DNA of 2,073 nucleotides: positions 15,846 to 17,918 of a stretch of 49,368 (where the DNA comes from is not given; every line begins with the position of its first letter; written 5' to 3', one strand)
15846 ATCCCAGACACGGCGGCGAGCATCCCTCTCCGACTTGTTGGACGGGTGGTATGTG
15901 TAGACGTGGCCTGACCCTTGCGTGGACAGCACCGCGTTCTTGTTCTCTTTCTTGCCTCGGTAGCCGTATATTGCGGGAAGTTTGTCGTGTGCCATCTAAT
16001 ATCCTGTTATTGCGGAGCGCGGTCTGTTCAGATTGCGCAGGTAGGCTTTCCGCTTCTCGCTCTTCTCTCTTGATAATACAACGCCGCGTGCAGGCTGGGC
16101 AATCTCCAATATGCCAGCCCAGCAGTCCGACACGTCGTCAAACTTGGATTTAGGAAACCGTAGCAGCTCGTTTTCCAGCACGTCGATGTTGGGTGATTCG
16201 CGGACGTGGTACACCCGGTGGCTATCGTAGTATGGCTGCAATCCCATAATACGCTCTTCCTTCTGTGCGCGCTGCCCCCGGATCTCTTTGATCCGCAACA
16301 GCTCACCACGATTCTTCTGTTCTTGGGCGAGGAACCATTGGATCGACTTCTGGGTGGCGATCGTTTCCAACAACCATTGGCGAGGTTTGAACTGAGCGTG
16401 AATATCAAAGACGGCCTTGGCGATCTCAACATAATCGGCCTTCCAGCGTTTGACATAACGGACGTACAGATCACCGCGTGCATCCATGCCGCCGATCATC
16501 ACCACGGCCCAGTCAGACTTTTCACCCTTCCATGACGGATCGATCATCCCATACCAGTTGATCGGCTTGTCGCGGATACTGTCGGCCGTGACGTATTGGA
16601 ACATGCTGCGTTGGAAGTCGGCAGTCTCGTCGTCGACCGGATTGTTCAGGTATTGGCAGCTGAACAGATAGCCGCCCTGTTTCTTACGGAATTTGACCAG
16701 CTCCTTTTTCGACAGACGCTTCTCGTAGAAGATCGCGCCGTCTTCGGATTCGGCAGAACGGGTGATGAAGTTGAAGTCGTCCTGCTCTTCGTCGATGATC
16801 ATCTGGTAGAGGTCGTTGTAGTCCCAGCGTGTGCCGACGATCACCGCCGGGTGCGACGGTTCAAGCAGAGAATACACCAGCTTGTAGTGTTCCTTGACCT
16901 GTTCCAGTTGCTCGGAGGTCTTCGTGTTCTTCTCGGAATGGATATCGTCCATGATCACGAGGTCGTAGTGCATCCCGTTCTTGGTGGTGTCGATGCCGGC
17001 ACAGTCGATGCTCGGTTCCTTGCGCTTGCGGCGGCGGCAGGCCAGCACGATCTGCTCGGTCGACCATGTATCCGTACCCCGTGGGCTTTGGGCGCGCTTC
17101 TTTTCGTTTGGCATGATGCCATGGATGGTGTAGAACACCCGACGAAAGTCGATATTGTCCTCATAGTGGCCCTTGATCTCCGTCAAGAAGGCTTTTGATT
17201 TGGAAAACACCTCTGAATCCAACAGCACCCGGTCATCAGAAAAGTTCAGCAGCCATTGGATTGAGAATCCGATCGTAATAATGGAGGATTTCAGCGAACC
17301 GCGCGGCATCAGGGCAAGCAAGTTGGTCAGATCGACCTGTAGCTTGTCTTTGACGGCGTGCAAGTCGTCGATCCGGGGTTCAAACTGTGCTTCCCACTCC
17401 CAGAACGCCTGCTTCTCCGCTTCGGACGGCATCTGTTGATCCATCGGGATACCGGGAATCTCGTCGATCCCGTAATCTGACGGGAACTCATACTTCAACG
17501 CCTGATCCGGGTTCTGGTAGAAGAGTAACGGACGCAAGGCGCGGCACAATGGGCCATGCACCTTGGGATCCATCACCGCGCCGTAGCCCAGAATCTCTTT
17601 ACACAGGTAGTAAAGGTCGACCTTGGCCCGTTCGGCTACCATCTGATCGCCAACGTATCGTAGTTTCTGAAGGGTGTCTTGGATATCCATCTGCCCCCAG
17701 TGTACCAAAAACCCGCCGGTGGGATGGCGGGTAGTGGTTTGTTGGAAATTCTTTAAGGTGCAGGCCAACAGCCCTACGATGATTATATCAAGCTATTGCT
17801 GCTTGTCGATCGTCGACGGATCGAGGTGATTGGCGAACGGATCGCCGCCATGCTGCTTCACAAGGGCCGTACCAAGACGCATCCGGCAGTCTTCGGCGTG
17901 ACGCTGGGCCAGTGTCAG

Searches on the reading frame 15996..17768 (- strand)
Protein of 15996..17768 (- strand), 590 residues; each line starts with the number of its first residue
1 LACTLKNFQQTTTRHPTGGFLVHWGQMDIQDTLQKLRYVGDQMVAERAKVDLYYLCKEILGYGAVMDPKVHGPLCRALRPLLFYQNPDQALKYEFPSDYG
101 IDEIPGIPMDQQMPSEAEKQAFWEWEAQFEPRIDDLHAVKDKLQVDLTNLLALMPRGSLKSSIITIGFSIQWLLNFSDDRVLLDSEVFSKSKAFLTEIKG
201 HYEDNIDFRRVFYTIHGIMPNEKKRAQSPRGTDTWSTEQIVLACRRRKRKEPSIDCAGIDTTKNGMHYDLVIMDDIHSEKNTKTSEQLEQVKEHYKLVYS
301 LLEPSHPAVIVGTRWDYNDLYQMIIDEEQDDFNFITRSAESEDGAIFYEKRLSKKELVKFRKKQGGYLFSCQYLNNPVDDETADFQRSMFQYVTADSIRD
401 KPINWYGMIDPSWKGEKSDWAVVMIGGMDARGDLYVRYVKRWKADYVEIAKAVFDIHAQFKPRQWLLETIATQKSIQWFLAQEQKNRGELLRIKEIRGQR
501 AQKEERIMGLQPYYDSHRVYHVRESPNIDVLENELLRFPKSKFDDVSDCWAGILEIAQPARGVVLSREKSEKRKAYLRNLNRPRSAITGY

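Call 10: search_protein_families(library=phrogs, proteins=[window:15996-17768:-])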
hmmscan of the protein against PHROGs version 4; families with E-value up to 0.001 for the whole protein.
window:15996-17768:- (590 aa): 5 families
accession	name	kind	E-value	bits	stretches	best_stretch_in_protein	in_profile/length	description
phrog_38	-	head and packaging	2.5e-71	242.3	1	141-569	299-714/760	terminase large subunit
phrog_5573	-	head and packaging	4.8e-18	66.5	1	327-557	7-234/250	terminase large subunit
phrog_4758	-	head and packaging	4.4e-12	46.8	1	148-340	58-236/243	terminase large subunit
phrog_20726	-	unknown function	1.8e-08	35.2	1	420-560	20-176/199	-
phrog_17672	-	head and packaging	3e-05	24.1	1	247-301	151-205/395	terminase large subunit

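Call 18: search_dna_similar(query=window:15996-17768:-, collection=phages, mode=protein, max_rows=15)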
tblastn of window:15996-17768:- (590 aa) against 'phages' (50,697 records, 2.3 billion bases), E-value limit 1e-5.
Records with a match: 274; places in all: 277; records where one place covers at least 80% of the query: 0.
Best place of each record, by identity: <60% 274.
By first word of the organism name: Pseudomonas 55; Vibrio 52; Brucella 41; phage 17; Paenibacillus 13; Bacillus 9; Caudoviricetes 6; Lentibacter 5; Roseobacter 4; Burkholderia 4; and 38 more.
By host as written in the record: - 61; Pseudomonas aeruginosa PA14 15; Brucella abortus S19 14; Pseudomonas aeruginosa 12; Paenibacillus larvae 11; Vibrio cholerae 10; Vibrio crassostreae 8; Vibrio breoganii 6; and 87 more.
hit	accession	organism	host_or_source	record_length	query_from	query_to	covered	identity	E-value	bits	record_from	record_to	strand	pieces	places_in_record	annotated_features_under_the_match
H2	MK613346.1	Roseobacter phage CRP-4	Rhodobacteraceae bacterium FZCC0023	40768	151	570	71%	29.0%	2e-28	127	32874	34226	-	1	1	terminase large subunit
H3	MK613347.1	Roseobacter phage CRP-5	Rhodobacteraceae bacterium FZCC0040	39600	151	563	70%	28.8%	2e-30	133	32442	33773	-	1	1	terminase large subunit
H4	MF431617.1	Lentibacter phage vB_LenP_ICBM1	Lentibacter sp. SH36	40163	148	569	72%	27.4%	7e-30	131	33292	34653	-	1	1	terminase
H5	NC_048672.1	Lentibacter phage vB_LenP_ICBM1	Lentibacter sp. SH36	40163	148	569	72%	27.4%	7e-30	131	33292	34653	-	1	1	terminase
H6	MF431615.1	Lentibacter phage vB_LenP_ICBM3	Lentibacter sp. SH36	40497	148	569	72%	27.4%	7e-30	131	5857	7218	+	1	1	hypothetical protein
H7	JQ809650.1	Celeribacter phage P12053L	Celeribacter sp. IMCC12053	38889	148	569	72%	27.4%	9e-30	131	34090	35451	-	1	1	phage protein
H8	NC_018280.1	Celeribacter phage P12053L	Celeribacter sp. IMCC12053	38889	148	569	72%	27.4%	9e-30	131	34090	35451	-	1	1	phage protein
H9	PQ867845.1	phage T5S1-k141_653015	Crassostrea hongkongensis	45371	151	570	71%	27.5%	5e-24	113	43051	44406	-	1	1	terminase large subunit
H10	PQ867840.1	phage KZY1-k141_1027853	Crassostrea hongkongensis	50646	149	578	73%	26.4%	8e-21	103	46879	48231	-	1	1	terminase large subunit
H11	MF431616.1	Lentibacter phage vB_LenP_ICBM2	Lentibacter sp. SH36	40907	148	563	71%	27.0%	2e-27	124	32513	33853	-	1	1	terminase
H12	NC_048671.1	Lentibacter phage vB_LenP_ICBM2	Lentibacter sp. SH36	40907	148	563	71%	27.0%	2e-27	124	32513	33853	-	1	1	terminase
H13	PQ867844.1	phage GX1-k141_326647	Crassostrea hongkongensis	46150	149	570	72%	26.6%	4e-23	110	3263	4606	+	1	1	terminase large subunit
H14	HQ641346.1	Vibrio phage ICP2_2006_A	Vibrio cholerae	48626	151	584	74%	25.8%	3e-23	111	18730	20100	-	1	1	hypothetical protein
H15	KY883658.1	Vibrio phage JSF27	Vibrio cholerae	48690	151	584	74%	25.8%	3e-23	111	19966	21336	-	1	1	terminase large subunit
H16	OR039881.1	Vibrio phage JPW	Vibrio cholerae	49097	151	584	74%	25.8%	3e-23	111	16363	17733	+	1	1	hypothetical protein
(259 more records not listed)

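Call 24: find_related_loci(query=window:15996-17768:-, collection=viral_contigs, flank=10000)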
Query window:15996-17768:- (590 aa) in viral_contigs; peptide patterns used: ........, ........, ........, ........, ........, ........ (x = any residue, [..] = any of these).
1 stretches matched a pattern, but none encodes a relative of the query by tblastn (E <= 1e-3).

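Call 26: find_homologous_proteins(query=window:15996-17768:-, max_evalue=1e-30)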
Query window:15996-17768:- (590 aa): 500 proteins with E <= 1e-30 among 4571 candidates; the best 120 are listed.
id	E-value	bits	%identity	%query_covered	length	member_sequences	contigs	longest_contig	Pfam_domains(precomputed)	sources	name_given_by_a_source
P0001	0.0e+0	1322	100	97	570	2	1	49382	-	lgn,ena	-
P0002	2.6e-289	979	72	96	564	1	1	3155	-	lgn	-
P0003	2.6e-284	963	72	96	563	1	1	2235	-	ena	-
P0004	1.3e-283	960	72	95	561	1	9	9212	-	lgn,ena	-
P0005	3.2e-283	959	72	95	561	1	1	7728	-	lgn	-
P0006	4.1e-281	952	71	96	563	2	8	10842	-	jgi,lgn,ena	-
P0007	1.4e-278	944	69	96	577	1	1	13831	-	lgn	-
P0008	2.8e-278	943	71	96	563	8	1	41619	-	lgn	-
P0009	4.4e-278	942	68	97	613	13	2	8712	-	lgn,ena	-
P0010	7.4e-276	935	70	94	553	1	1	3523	-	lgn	-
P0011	1.5e-275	934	70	93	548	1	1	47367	-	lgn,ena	-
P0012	4.0e-275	932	74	59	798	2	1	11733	PF14890.12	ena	-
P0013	5.6e-272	922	68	95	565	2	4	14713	-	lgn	-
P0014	8.7e-272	921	67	96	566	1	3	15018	-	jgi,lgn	jgi:phage terminase large subunit-like protein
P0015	1.7e-271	920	67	96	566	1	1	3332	-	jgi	jgi:phage terminase large subunit-like protein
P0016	7.5e-271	918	67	95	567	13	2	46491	-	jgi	jgi:phage terminase large subunit-like protein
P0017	2.2e-270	917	67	96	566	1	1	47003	-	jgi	jgi:predicted phage terminase large subunit-like protein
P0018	1.2e-269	914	68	94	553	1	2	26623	-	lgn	-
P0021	2.4e-269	913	68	94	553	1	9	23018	-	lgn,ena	-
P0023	4.4e-269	912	66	96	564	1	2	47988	-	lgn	-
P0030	2.9e-262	890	66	96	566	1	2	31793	-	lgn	-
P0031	3.3e-262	890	67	96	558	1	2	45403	-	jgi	jgi:predicted phage terminase large subunit-like protein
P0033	1.3e-257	874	64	96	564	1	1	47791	-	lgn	-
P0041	1.1e-200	686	57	93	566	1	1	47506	-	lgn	-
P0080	1.0e-176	607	52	94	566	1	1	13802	-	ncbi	-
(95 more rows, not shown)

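Call 28: find_encoding_contigs(protein=P0011, flank=10000, max_places=1)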
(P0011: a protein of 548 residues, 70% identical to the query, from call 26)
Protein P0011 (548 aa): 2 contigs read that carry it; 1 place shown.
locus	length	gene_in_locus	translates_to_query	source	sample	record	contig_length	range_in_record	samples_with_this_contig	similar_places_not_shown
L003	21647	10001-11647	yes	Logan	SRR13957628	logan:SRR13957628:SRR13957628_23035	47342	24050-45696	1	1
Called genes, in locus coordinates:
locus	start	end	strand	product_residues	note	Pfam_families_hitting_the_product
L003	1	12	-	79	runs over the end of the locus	PF00462:Glutaredoxin (weak)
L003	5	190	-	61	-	-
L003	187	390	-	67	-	-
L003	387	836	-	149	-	PF00075:RNase_H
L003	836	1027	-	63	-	-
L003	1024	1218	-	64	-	-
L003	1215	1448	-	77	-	-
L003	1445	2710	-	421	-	PF00270:DEAD, PF04851:ResIII, PF00271:Helicase_C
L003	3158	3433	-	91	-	PF13412:HTH_24 (faint)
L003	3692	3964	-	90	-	-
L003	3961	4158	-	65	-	-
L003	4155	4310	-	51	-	-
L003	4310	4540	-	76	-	-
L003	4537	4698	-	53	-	-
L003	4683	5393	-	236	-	-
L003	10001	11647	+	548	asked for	-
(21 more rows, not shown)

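Call 29: find_encoding_contigs(protein=P0008, flank=10000, max_places=1)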
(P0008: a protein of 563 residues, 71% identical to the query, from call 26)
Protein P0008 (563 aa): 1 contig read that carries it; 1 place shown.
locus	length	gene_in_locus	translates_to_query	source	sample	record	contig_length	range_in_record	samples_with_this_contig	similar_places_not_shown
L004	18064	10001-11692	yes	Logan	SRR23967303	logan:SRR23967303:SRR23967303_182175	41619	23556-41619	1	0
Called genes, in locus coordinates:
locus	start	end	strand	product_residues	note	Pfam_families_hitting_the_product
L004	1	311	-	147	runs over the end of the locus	PF00075:RNase_H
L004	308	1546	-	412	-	PF00270:DEAD, PF04851:ResIII, PF00271:Helicase_C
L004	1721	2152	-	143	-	PF05869:Dam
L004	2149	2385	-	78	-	-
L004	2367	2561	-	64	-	-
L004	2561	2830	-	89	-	-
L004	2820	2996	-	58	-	-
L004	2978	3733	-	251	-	-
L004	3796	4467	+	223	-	-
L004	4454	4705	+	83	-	-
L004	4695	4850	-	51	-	-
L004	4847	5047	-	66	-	-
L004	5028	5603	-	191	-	-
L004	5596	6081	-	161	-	-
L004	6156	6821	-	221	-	-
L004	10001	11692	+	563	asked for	-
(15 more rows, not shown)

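Call 30: find_encoding_contigs(protein=P0023, flank=10000, max_places=1)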
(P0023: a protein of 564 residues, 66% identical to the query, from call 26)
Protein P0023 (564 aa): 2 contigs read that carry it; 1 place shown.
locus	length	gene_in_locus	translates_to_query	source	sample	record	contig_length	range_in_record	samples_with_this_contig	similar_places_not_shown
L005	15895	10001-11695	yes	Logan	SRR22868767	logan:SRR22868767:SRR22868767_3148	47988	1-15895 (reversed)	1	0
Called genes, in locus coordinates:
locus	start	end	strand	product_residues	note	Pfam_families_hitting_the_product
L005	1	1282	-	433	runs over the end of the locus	PF00772:DnaB, PF13481:AAA_25, PF03796:DnaB_C, PF06745:ATPase (weak), PF03796:DnaB_C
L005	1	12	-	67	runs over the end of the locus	-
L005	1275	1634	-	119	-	PF09643:YopX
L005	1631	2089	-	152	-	PF00075:RNase_H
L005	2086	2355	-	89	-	-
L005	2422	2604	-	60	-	-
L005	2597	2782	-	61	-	-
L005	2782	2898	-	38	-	-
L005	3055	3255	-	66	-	-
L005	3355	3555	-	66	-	-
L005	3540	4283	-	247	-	-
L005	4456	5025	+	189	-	-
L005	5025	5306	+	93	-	-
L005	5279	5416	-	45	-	-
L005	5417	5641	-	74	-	-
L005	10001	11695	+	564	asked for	-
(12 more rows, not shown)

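Call 36: find_encoding_contigs(protein=P0016, flank=10000, max_places=1)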
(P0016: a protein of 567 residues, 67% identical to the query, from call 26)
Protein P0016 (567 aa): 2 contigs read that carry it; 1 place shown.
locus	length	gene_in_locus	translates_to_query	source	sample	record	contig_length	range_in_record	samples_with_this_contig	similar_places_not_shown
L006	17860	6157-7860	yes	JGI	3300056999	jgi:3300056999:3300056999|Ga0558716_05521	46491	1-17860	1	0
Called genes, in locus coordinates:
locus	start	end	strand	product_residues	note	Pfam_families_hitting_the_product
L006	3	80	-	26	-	?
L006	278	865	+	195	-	-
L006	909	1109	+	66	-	-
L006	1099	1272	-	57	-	-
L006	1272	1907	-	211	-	-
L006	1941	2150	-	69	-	-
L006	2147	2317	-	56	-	-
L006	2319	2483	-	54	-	-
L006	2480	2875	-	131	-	-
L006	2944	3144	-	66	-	-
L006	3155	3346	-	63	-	-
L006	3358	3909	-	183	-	-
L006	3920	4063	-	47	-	-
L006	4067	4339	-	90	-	PF26096:DUF8033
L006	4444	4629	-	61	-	-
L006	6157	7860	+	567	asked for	-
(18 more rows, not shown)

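Call 37: find_encoding_contigs(protein=P0017, flank=10000, max_places=1)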
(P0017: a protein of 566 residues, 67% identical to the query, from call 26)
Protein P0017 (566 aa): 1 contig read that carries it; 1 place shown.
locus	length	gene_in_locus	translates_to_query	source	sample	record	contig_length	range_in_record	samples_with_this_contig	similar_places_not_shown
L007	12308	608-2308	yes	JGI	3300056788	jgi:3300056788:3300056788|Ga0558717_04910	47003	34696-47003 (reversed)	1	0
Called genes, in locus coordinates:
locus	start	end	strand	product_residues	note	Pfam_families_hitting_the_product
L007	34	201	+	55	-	-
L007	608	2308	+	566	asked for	-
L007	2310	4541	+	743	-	-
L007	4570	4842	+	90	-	-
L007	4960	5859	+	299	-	-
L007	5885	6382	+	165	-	-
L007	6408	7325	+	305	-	PF25209:Phage_capsid_4, PF10124:Mu-like_gpT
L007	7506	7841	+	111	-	-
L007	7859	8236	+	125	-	-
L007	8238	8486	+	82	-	-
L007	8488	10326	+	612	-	PF13385:Laminin_G_3, PF22637:CBM_4_9_1 (faint), PF02018:CBM_4_9 (weak)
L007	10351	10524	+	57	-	-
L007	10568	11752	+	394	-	-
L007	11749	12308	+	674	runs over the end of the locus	-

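Call 38: find_encoding_contigs(protein=P0033, flank=10000, max_places=1)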
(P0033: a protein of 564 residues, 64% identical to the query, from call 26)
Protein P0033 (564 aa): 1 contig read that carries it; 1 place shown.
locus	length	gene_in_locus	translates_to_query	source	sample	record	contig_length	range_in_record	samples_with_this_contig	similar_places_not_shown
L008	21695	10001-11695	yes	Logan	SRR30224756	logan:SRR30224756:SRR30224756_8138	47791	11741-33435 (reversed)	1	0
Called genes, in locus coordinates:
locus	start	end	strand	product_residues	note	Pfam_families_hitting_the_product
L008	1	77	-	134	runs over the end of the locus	-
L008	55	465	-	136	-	-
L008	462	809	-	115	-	-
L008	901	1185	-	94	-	-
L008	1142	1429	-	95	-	-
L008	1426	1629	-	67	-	-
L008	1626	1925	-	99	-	-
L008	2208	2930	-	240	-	-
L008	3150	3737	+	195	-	-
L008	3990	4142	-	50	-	-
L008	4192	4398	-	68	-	-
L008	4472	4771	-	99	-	-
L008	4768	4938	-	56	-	-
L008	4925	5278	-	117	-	-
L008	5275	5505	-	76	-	-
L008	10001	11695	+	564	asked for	-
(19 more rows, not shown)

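Call 39: find_encoding_contigs(protein=P0031, flank=10000, max_places=1)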
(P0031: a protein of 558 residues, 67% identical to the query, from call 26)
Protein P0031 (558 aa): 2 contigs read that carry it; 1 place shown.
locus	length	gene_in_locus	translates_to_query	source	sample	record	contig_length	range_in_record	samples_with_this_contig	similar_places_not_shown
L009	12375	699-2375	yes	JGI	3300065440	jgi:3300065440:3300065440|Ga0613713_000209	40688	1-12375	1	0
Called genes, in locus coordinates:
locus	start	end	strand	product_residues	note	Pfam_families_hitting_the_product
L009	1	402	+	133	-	?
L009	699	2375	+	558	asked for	-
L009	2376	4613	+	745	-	-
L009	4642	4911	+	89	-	-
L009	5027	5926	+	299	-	-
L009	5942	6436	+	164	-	-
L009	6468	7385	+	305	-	PF25209:Phage_capsid_4, PF10124:Mu-like_gpT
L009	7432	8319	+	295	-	PF02018:CBM_4_9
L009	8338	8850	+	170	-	-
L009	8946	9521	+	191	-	PF08241:Methyltransf_11 (faint)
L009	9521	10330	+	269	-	-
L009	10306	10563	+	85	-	-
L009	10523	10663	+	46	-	-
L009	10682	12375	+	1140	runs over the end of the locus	-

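Call 61: find_encoding_contigs(protein=P0030, flank=10000, max_places=2)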
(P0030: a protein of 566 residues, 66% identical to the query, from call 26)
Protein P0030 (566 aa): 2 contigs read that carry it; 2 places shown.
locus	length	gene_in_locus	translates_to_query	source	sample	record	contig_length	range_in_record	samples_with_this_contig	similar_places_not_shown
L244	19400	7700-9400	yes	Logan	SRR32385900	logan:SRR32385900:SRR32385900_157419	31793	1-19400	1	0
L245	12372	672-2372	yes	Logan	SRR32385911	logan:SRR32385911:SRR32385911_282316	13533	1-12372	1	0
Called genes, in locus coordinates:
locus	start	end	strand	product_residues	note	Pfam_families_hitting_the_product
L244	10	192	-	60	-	-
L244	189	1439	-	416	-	PF00270:DEAD, PF04851:ResIII, PF09848:SLFN-g3_helicase (faint), PF00271:Helicase_C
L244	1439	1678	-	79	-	-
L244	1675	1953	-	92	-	-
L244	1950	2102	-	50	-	-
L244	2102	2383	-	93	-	-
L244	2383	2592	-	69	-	-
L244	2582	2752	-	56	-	-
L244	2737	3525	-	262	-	-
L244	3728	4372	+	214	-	-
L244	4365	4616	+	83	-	-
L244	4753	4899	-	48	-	-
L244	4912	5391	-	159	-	-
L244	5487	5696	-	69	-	-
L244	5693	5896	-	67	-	-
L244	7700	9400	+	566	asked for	-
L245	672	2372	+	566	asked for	-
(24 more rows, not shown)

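Call 62: find_encoding_contigs(protein=P0018, flank=10000, max_places=2)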
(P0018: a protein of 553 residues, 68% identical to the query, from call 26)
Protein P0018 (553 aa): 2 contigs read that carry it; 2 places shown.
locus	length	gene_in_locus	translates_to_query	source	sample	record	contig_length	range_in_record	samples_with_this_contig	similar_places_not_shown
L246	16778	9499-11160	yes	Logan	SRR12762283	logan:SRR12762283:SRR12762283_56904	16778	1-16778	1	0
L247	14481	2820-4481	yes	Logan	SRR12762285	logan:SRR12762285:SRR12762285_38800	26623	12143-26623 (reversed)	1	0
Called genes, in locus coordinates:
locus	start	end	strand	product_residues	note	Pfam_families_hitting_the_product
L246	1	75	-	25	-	?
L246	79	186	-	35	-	-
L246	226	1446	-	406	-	PF00270:DEAD, PF04851:ResIII, PF00271:Helicase_C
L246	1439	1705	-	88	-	-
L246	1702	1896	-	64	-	-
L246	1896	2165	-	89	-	-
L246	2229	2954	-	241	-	-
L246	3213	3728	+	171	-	-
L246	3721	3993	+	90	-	-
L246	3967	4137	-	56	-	-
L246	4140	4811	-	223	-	-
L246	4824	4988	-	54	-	-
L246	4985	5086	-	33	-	-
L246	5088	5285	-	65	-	-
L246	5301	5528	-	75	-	-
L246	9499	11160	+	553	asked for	-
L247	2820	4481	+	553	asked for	-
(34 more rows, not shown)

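Call 63: find_encoding_contigs(protein=P0021, flank=10000, max_places=3)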
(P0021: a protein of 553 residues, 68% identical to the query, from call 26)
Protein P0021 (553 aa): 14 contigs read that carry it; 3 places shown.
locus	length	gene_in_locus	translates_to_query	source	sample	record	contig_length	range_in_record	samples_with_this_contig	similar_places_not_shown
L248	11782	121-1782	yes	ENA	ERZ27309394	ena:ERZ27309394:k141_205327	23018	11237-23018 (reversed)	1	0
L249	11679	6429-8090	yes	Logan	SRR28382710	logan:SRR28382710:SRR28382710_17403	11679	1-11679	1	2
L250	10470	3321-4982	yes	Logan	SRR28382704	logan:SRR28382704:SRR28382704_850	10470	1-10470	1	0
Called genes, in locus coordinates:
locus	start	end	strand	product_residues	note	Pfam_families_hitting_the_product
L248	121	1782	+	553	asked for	-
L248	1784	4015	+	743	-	-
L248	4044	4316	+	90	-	-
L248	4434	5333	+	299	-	-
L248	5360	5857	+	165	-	-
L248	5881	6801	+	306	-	PF25209:Phage_capsid_4, PF10124:Mu-like_gpT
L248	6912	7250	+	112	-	-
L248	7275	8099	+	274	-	PF27453:XepA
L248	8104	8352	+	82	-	-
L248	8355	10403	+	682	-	PF13385:Laminin_G_3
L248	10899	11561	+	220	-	PF21939:Gp10_C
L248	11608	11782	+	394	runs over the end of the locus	-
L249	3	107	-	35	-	?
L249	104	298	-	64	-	-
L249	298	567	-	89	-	-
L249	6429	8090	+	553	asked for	-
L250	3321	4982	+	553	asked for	-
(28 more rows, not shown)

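Call 64: find_encoding_contigs(protein=P0041, flank=10000, max_places=1)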
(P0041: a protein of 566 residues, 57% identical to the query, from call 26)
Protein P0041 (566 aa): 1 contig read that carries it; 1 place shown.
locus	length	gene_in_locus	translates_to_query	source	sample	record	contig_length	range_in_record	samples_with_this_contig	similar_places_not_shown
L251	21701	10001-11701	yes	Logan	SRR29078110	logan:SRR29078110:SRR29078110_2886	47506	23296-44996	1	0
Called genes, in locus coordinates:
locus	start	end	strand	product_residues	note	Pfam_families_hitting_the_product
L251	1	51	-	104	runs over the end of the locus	-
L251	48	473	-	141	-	-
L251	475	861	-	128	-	-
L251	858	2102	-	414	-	PF00270:DEAD, PF04851:ResIII, PF00271:Helicase_C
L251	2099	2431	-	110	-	-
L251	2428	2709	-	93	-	-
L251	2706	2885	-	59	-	-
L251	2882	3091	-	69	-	-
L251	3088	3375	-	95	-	-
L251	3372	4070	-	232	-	PF13730:HTH_36 (faint)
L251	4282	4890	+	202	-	PF06464:DMAP_binding (weak)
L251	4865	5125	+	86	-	-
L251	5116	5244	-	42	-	-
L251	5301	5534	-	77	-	-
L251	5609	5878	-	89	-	-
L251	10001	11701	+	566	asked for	-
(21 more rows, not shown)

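Call 81: list_cluster_members(proteins=[P0080, P0001, P0121])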
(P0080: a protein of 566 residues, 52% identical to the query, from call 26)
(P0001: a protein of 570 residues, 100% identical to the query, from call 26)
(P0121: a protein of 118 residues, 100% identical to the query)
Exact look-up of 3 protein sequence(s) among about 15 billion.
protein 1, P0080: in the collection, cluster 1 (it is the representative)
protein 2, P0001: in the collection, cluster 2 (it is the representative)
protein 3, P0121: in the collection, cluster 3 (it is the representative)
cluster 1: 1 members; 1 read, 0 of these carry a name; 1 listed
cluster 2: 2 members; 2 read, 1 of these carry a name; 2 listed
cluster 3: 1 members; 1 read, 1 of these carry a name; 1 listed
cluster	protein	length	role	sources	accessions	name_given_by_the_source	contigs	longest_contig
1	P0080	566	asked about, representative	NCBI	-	-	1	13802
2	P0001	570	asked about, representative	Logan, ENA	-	-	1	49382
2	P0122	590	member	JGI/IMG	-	predicted phage terminase large subunit-like protein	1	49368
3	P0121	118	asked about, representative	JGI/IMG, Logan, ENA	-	hypothetical protein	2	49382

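Call 83: find_related_loci(query=A4, collection=genome_contigs, flank=10000)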
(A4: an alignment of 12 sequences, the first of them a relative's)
Query A4 (570 aa) in genome_contigs; peptide patterns used: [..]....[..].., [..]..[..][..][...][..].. (x = any residue, [..] = any of these).
61 stretches matched a pattern; 1 encode a relative of the query (tblastn E <= 1e-3); 1 distinct loci.
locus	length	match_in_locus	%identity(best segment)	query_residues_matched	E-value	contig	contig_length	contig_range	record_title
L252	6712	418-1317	23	122-379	3e-19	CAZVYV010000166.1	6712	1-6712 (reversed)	MAG TPA_asm: uncultured Terracidiphilus sp. isolate binchicken_co162_315 genome assembly, contig: NODE_30603_length_6712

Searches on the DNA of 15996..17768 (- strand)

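Call 90: search_with_rna_model(model_id=R2, sources=[L246, L249, L008, L251, L003], filters=off, max_evalue=5)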
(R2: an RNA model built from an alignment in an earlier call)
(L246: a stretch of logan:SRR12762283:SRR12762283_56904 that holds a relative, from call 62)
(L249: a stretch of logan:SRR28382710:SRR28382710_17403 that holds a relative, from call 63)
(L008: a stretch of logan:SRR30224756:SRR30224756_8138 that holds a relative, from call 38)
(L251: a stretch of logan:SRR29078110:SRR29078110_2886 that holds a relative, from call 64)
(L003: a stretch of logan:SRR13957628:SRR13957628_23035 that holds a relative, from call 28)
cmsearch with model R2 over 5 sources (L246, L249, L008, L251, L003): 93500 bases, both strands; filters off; matches with E-value up to 5: 3.
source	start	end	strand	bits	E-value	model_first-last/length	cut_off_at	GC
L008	6499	6545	-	21.9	0.0083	1-51/51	no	0.47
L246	7497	7545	-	16.3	0.32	1-51/51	no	0.67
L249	5087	5137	-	15.5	0.54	1-51/51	no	0.59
